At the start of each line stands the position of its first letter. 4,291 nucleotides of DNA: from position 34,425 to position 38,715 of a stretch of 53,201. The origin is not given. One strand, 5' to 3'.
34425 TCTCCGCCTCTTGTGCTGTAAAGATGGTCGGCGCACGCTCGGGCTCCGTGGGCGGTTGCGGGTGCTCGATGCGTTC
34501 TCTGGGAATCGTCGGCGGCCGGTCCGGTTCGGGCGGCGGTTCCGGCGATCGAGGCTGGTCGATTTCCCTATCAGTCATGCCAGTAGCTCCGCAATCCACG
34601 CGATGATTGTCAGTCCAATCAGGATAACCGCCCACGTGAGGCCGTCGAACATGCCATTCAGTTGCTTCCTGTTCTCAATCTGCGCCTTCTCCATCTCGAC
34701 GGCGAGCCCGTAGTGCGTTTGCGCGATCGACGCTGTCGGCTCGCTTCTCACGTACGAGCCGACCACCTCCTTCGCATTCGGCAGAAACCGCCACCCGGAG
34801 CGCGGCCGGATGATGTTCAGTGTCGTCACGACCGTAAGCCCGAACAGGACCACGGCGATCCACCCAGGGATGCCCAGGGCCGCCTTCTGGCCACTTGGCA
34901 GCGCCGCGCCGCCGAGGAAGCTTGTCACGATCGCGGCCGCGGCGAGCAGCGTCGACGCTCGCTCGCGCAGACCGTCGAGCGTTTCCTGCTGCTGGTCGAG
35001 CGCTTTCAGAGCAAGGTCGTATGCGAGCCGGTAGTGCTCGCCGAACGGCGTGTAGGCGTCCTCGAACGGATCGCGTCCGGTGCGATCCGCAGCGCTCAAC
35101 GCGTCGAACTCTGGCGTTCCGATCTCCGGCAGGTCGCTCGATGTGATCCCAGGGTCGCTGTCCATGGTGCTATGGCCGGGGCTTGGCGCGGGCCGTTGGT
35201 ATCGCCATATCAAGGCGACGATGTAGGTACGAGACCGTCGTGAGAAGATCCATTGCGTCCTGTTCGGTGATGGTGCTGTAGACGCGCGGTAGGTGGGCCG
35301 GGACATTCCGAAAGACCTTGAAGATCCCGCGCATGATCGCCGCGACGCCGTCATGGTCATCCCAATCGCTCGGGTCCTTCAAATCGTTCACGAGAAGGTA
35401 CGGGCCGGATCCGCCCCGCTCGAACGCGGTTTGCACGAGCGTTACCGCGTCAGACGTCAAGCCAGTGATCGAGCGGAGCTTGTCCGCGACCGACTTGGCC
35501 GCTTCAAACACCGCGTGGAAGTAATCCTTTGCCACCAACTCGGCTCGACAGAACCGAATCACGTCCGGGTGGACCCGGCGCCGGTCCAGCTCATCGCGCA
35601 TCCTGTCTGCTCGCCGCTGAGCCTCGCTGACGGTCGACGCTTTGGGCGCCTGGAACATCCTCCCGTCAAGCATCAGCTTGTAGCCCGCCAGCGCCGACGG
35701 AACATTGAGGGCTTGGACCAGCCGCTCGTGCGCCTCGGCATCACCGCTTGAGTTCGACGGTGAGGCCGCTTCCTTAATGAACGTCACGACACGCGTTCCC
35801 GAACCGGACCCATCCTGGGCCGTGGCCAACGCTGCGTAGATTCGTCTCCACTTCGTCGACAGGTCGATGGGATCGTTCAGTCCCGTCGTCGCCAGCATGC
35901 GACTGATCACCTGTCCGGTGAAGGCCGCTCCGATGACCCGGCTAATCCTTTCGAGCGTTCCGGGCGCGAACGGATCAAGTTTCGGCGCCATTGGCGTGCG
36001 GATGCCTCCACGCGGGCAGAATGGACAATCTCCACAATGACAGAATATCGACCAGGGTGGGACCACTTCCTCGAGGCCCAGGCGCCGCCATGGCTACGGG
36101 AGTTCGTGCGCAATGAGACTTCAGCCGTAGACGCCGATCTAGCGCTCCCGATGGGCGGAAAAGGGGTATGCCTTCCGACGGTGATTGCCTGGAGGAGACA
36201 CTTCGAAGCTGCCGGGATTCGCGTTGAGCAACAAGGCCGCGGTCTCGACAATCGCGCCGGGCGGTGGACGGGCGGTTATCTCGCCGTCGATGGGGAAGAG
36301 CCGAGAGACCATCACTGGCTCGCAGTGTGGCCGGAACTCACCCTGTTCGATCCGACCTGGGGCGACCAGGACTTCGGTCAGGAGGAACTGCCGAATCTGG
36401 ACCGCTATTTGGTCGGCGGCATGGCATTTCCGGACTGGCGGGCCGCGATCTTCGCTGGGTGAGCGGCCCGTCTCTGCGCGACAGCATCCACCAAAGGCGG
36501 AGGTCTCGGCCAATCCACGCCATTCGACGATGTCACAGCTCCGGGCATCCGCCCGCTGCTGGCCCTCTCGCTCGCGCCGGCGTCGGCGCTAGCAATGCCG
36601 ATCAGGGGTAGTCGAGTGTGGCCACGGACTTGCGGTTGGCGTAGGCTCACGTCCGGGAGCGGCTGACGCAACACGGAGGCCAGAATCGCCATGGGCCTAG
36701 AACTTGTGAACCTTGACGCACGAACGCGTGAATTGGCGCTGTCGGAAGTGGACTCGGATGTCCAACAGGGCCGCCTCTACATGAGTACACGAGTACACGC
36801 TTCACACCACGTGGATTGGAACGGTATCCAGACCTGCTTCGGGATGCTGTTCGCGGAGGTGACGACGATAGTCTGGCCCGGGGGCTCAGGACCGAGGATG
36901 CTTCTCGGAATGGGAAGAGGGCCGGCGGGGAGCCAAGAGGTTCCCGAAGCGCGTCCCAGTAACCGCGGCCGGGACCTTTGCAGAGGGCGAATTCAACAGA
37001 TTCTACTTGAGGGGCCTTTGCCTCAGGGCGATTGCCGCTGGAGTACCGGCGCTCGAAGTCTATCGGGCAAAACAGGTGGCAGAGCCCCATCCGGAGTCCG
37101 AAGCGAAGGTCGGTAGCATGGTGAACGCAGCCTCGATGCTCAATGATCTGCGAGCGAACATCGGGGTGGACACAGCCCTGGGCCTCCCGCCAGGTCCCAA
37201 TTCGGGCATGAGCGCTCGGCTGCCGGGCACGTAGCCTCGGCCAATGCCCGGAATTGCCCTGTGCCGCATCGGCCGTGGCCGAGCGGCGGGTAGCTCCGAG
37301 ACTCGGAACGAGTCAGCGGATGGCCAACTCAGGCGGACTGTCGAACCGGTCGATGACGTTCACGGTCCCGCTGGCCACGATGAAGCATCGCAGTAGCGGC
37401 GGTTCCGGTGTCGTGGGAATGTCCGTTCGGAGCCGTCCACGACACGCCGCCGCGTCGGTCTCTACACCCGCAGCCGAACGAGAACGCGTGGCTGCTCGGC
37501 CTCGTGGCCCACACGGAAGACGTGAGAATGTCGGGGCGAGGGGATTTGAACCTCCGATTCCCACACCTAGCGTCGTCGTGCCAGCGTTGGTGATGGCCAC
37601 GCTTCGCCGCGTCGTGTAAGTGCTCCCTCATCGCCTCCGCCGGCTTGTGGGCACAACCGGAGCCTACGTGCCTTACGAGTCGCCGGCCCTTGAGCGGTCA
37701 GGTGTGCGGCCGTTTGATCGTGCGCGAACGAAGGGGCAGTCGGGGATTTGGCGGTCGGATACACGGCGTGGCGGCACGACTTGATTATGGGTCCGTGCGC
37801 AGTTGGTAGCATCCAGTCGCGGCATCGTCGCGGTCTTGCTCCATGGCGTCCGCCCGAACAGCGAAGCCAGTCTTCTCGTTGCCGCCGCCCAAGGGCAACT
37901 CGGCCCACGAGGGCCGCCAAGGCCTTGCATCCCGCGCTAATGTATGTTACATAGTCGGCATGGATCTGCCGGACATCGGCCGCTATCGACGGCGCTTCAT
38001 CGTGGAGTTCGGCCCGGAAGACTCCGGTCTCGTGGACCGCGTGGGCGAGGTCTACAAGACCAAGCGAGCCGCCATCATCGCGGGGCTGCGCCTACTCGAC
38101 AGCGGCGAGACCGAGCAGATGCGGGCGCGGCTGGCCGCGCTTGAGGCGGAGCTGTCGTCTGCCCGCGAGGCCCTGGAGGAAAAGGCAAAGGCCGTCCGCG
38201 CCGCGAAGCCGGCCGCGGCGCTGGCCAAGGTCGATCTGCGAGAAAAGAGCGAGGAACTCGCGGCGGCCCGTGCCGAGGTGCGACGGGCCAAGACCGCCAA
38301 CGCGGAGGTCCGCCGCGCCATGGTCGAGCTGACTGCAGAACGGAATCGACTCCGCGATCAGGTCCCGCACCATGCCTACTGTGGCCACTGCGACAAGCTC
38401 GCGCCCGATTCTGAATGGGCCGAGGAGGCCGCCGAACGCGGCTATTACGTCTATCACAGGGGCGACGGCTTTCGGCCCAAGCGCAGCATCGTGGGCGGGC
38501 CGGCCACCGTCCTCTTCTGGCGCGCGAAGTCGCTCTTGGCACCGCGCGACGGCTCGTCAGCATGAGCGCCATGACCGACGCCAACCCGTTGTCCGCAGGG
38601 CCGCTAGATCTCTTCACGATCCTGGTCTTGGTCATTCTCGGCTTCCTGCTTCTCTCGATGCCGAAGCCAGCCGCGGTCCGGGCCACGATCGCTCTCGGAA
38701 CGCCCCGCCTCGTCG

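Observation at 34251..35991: Tightly coupled HEPN-like (TIGR02391) / 3-TM protein / twin proline-rich micro-ORF module on the island: candidate undescribed toxin or abortive-infection-type system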

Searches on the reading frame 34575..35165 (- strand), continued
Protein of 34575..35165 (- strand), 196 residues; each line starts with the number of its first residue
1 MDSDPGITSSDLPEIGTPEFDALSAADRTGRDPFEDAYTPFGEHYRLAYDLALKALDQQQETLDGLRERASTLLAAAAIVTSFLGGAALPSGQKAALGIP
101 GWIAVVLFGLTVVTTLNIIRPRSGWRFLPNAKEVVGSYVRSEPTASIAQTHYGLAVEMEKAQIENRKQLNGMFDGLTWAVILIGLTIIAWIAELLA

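Call 94: search_protein_families(library=padloc, proteins=[L017:809-1414:+, L023:1699-1950:+], max_evalue=0.01)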
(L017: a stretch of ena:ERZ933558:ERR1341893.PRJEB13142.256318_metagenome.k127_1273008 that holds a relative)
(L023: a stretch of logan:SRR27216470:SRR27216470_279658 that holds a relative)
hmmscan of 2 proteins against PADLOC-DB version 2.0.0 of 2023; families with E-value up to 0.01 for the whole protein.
L017:809-1414:+ (201 aa): 0 families

L023:1699-1950:+ (83 aa): 0 families

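Call 95: fold_search(model_id=the predicted structure, library=pdb)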
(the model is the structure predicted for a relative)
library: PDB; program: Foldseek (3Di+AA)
matches with E <= 10: 442; with E <= 0.001: 0
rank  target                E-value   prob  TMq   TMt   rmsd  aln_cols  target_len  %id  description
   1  7uw9_i                4.1e-01  0.20  0.21  0.25  19.0       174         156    9  Citrus V-ATPase State 1, H in contact with subunit a (released 2022-07-06)
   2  4atm                  4.6e-01  0.20  0.25  0.22  14.6       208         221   12  Crystal structure of the BAR domain of human Amphiphysin, isoform 1 at 1.8 Angstrom resolution featuring increased order (released 2012-05-30)
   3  7uw9_h                4.6e-01  0.18  0.21  0.25  19.2       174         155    8  Citrus V-ATPase State 1, H in contact with subunit a (released 2022-07-06)
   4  8snb_8S               5.1e-01  0.41  0.36  0.26  16.2       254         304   11  atomic model of sea urchin sperm doublet microtubule (48-nm periodicity) (released 2023-06-28)
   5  3zx6_A                5.3e-01  0.28  0.25  0.17  36.6       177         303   15  Structure of Hamp(AF1503)-Tsr fusion - Hamp (A291V) mutant (released 2012-02-29)
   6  9fqr_Fz               5.9e-01  0.80  0.49  0.38  13.6       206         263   13  96-nm repeat of axonemal doublet microtubules from bovine sperm (released 2025-03-26)
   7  1qu7_B                6.6e-01  0.16  0.23  0.21  36.1       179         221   11  FOUR HELICAL-BUNDLE STRUCTURE OF THE CYTOPLASMIC DOMAIN OF A SERINE CHEMOTAXIS RECEPTOR (released 2000-07-12)
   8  8qqm_C                7.0e-01  0.13  0.20  0.22  22.2       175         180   14  nicotinic acetylcholine receptor in intact synaptic membrane (released 2024-05-08)
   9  5ayh                  7.7e-01  0.18  0.26  0.21  31.2       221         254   12  Structure of the entire dynein stalk region (released 2015-12-16)
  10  2v0o_B                8.2e-01  0.66  0.40  0.31  18.2       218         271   12  FCHO2 F-BAR domain (released 2007-06-26)
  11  7rro_D0               8.2e-01  0.51  0.44  0.33  14.7       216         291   14  Structure of the 48-nm repeat doublet microtubule from bovine tracheal cilia (released 2021-10-27)
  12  8xwy_D                8.2e-01  0.13  0.19  0.23  20.3       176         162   14  Structure of Interleukin-27 (released 2025-01-22)
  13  6l7e_A                8.6e-01  0.14  0.24  0.03  41.3       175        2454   12  Toxin Complex TcdA1-TcdB1-TccC2 (released 2020-11-04)
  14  8otz_ET               9.1e-01  0.38  0.38  0.29  14.5       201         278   14  48-nm repeat of the native axonemal doublet microtubule from bovine sperm (released 2023-11-22)
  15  4bem_J                9.6e-01  0.15  0.23  0.25  22.1       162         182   12  Crystal structure of the F-type ATP synthase c-ring from Acetobacterium woodii. (released 2014-03-26)
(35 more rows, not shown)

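Call 99: find_related_loci(query=P0001, collection=metagenome_contigs, flank=5000)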
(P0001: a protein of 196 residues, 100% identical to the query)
Query P0001 (196 aa) in metagenome_contigs; peptide patterns used: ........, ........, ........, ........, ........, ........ (x = any residue, [..] = any of these).
600 stretches matched a pattern (row limit reached: there are more); 7 encode a relative of the query (tblastn E <= 1e-3); 7 distinct loci.
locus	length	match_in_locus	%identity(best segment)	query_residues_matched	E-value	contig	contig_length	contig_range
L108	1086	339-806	36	36-194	3e-29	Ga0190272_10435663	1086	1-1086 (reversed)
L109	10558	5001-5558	35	14-194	5e-25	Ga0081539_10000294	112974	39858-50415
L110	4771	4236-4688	33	47-195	1e-18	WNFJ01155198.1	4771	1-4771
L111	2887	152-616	35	47-194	2e-18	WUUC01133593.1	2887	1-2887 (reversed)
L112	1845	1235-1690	33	45-194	5e-16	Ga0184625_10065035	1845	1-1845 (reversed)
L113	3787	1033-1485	32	49-194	1e-12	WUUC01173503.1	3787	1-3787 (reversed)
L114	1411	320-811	31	44-194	1e-11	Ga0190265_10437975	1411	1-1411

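Call 108: search_protein_families(library=pfam, proteins=[L111:752-2005:+], max_evalue=0.01)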
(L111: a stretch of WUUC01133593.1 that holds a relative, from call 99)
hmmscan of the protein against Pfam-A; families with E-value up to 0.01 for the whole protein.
L111:752-2005:+ (417 aa): 1 family
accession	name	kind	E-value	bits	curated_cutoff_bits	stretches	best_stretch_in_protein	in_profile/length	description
PF00656.27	Peptidase_C14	-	0.0065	16.6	21.4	0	164-285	72-194/233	Caspase domain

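Call 109: fold_search(model_id=the predicted structure, library=viral)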
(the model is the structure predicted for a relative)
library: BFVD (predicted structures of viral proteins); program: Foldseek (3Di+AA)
matches with E <= 10: 434; with E <= 0.001: 0
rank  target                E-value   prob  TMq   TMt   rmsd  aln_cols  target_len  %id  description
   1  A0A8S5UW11            1.5e-01  0.96  0.45  0.10  16.3       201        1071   11  Uncharacterized protein [Siphoviridae sp. ctgaU3]
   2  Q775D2                2.2e-01  0.18  0.22  0.19  40.0       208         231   15  Bbp12 [Bordetella phage BPP-1]
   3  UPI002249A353         2.8e-01  0.54  0.34  0.33  19.2       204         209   14  (no name look-up for this kind of identifier)
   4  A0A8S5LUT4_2          3.2e-01  0.21  0.23  0.07  48.2       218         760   15  Tail protein [Siphoviridae sp. ctMsr1]
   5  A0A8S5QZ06            4.5e-01  0.23  0.22  0.21  28.8       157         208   13  Minor capsid protein [Siphoviridae sp. ctg6Y13]
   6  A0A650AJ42            4.9e-01  0.15  0.20  0.12  29.0       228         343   11  (no name in the UniProt tables at hand)
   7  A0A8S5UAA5            5.2e-01  0.77  0.46  0.21   8.2       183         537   11  L SHAPED TAIL FIBER PROTEIN [Myoviridae sp. ctNrE4]
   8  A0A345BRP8            5.5e-01  0.21  0.27  0.08  38.4       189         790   14  (no name in the UniProt tables at hand)
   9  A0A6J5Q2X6            5.5e-01  0.18  0.24  0.16  37.5       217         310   13  Intramolecular chaperone auto-processing domain containing protein [uncultured Caudovirales phage]
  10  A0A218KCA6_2          5.8e-01  0.16  0.22  0.05  15.5       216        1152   11  Putative tail tape measure protein [Bacillus phage PBC2]
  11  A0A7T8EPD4            5.8e-01  0.14  0.20  0.18  23.4       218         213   15  Uncharacterized protein [Erwinia phage pEa_SNUABM_5]
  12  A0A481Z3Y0            7.5e-01  0.13  0.21  0.18  22.8       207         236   12  Transmembrane protein [Pithovirus LCPAC101]
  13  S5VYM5                8.0e-01  0.33  0.28  0.35  11.7       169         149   11  (no name in the UniProt tables at hand)
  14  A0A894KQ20            8.0e-01  0.28  0.30  0.24  23.6       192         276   15  (no name in the UniProt tables at hand)
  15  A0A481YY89            8.0e-01  0.15  0.20  0.20  19.6       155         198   12  Uncharacterized protein [Marseillevirus LCMAC202]
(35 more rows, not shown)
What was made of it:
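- Structure searches gave nothing (calls 95, 109).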

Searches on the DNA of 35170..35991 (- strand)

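Call 31: search_dna_similar(query=L009:3995-4831:+, collection=ecoli_genomes, mode=distant, max_rows=12)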
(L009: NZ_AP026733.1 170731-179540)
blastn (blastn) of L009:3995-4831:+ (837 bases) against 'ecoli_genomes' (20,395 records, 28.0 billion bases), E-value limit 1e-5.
No match.
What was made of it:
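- Tried and rejected: A DNA search for the E. coli PD-lambda-3 locus using a Shewanella homologue found nothing (call 31).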

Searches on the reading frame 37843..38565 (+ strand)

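Call 3: search_protein_families(library=pfam, proteins=[window:37843-38565:+], max_evalue=0.1)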
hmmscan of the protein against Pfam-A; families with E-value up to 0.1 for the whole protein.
window:37843-38565:+ (240 aa): 4 families
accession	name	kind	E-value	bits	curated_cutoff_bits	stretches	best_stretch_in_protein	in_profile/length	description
PF19220.6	Rod_CreS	-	0.0036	16.8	100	1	91-164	209-282/359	Crescentin, rod domain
PF15252.11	DUF4589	-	0.014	15.9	27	1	144-191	121-161/246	Domain of unknown function (DUF4589)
PF16515.11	HIP1_clath_bdg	-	0.021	15.7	28.8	0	98-170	30-99/99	Clathrin-binding domain of Huntingtin-interacting protein 1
PF09787.14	Golgin_A5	-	0.033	14.1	31.7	1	89-171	69-156/305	Golgin subfamily A member 5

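Call 4: search_protein_families(library=ncbifam, proteins=[window:37843-38565:+], max_evalue=0.1)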
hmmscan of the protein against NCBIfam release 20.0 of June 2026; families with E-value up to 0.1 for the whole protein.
window:37843-38565:+ (240 aa): 7 families
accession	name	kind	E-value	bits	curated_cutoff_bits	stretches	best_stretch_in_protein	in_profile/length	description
TIGR02168.1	SMC_prok_B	equivalog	0.00014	19.8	567.35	1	89-173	680-771/1181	chromosome segregation protein SMC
TIGR02169.1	SMC_prok_A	equivalog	0.00022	19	729.4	1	77-174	277-374/1165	chromosome segregation protein SMC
NF045487.1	ASRP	equivalog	0.00054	18.7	300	1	89-174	150-234/593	archaea-specific SMC-related protein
TIGR04320.1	Surf_Exclu_PgrA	domain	0.0013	18.1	70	1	86-171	254-339/360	SEC10/PgrA surface exclusion domain-containing protein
TIGR04211.1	SH3_and_anchor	equivalog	0.055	13.1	65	1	91-173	69-154/198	TIGR04211 family SH3 domain-containing protein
NF045780.1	TrlF_fam_ATP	equivalog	0.056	12.1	350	1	90-175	465-550/944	TrlF family AAA-like ATPase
TIGR01843.1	type_I_hlyD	subfamily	0.057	12.4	208.65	1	70-173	133-238/422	HlyD family type I secretion periplasmic adaptor subunit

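Call 5: search_protein_families(library=padloc, proteins=[window:37843-38565:+], max_evalue=0.1)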
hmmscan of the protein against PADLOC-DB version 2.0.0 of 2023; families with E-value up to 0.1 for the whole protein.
window:37843-38565:+ (240 aa): 19 families
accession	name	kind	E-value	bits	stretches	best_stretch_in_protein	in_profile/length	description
PDLC01692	Cas12f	-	0.00054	16.9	1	95-169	52-125/532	CAS-V-F; effector__SPE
PDLC00504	JetC1|JetC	-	0.00081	15.5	1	93-199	255-365/1144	DUF3584 domain; MukB-like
PDLC00551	JetC2|JetC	-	0.0018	14.2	1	72-173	905-1007/1365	DUF3584 domain; MukB-like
PDLC03864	LmuB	-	0.0074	12.9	1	87-174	266-352/657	-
PDLC03031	MTase_I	-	0.0088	12.3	1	89-174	679-756/834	Type I methyltransferase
PDLC00505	JetC1|JetC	-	0.0096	12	1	72-172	676-777/1118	DUF3584 domain; MukB-like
PDLC03861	LmuB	-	0.012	11.5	1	89-172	460-955/1213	-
PDLC00930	Cas12u1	-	0.017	12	1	98-174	26-107/533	Cas12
PDLC00581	JetC3|JetC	-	0.017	10.9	1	89-207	937-1059/1473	DUF3584 domain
PDLC00518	JetC1|JetC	-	0.018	10.8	1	87-171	347-435/1112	DUF3584 domain; MukB-like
PDLC03863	LmuB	-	0.02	11.6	1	92-164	359-435/610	-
PDLC02668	DndD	-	0.023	11.6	1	89-174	389-476/659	DndD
PDLC04895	PDC-S06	-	0.033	10.7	1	63-176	385-495/784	-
PDLC00249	LmuB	-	0.035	10.8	1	90-175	184-268/565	AAA ATPase domain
PDLC00582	JetC3|JetC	-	0.036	9.8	1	89-174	820-904/1472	DUF3584 domain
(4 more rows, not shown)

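Call 84: search_protein_families(library=phrogs, proteins=[window:37843-38565:+], max_evalue=0.01)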
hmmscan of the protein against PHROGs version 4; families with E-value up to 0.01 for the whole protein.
window:37843-38565:+ (240 aa): 0 families
